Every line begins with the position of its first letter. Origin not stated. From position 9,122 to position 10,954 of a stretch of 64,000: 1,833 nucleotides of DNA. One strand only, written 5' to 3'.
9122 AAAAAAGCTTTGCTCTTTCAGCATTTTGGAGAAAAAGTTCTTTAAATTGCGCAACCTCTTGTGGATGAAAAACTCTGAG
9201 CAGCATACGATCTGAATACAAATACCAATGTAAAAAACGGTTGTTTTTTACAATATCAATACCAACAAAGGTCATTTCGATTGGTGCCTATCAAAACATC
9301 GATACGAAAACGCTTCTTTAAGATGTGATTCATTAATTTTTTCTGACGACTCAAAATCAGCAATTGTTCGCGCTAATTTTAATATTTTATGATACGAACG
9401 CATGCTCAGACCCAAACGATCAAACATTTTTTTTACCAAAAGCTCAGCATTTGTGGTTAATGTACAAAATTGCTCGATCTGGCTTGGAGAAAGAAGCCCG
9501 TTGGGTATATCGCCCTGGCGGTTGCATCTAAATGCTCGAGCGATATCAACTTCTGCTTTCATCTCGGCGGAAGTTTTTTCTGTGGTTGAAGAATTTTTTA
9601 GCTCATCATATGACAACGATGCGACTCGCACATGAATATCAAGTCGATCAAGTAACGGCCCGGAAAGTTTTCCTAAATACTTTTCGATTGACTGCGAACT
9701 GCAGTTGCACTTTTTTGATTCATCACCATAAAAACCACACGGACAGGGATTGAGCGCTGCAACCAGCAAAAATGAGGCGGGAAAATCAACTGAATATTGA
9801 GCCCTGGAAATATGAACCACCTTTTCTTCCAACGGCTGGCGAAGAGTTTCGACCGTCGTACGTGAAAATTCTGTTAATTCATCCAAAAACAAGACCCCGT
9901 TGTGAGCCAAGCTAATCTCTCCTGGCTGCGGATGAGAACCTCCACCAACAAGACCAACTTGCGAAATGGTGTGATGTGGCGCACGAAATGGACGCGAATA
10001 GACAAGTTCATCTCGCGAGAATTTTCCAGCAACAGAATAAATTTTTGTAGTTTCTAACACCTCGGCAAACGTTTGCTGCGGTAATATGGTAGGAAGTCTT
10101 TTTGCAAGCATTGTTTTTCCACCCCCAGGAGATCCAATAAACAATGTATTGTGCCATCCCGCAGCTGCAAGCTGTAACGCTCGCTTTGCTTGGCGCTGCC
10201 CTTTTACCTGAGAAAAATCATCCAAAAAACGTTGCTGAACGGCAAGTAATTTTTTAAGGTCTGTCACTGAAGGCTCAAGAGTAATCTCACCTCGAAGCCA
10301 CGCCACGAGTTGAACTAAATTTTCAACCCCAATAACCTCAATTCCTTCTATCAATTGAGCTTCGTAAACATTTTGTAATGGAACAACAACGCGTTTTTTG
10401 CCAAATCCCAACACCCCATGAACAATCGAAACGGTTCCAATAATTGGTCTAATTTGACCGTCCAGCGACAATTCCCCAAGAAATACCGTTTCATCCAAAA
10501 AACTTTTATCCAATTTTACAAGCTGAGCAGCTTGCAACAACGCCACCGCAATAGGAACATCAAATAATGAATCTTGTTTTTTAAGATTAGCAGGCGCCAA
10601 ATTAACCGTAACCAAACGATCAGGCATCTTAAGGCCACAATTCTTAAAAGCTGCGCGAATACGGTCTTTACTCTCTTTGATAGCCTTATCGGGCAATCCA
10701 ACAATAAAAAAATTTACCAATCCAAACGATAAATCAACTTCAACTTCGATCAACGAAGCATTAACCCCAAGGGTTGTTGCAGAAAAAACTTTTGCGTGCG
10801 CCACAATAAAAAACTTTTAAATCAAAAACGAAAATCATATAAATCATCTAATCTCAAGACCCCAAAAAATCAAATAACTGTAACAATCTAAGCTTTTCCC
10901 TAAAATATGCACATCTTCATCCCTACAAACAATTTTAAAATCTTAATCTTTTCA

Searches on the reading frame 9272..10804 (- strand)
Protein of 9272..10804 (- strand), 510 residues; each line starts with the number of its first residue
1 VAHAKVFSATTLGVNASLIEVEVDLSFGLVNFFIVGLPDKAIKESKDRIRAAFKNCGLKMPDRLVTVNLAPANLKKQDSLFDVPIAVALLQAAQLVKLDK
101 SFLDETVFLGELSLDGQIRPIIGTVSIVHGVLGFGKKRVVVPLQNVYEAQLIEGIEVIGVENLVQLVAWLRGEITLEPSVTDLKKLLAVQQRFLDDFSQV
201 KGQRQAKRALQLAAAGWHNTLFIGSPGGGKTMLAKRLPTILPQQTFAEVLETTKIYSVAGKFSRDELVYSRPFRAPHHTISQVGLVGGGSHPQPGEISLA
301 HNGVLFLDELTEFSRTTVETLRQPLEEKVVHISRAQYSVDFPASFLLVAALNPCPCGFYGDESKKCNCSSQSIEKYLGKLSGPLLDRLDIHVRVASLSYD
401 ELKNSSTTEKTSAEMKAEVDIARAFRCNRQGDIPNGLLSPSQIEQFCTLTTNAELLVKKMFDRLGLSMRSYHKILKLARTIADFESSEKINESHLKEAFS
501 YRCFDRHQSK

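Call 69: search_protein_families(library=ncbifam, proteins=[window:9272-10804:-], max_evalue=0.0001)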
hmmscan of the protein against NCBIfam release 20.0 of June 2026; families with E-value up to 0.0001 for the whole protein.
window:9272-10804:- (510 aa): 9 families
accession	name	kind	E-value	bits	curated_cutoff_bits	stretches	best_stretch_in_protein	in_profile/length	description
TIGR00368.1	TIGR00368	hypoth_equivalog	1.2e-170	568.4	362.4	1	6-502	1-499/499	YifB family Mg chelatase-like AAA ATPase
NF007365.0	PRK09862.1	equivalog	3.8e-126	421.7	530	1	1-506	1-496/506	YifB family Mg chelatase-like AAA ATPase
TIGR02902.1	spore_lonB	equivalog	1.5e-16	60.2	723.3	2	195-340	62-214/531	ATP-dependent protease LonB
TIGR00764.1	lon_rel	equivalog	2.8e-14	52.7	516.6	1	188-252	11-72/608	ATP-dependent protease LonB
TIGR02903.1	spore_lon_C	equivalog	3.5e-11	42.3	678.8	0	191-340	145-304/615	Lon family ATP-dependent protease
TIGR02442.1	Cob-chelat-sub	hypoth_equivalog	7.5e-09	34.6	779.45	1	286-353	112-179/641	putative cobaltochelatase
TIGR00416.1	sms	equivalog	2.8e-07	29.7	403.05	1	54-166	347-453/454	DNA repair protein RadA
TIGR02031.1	BchD-ChlD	equivalog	9.3e-06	24.6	499.55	1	285-353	75-143/608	magnesium chelatase ATPase subunit D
NF000868.0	PRK00080.1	equivalog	4e-05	22.7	282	0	298-332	99-133/330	Holliday junction branch migration DNA helicase RuvB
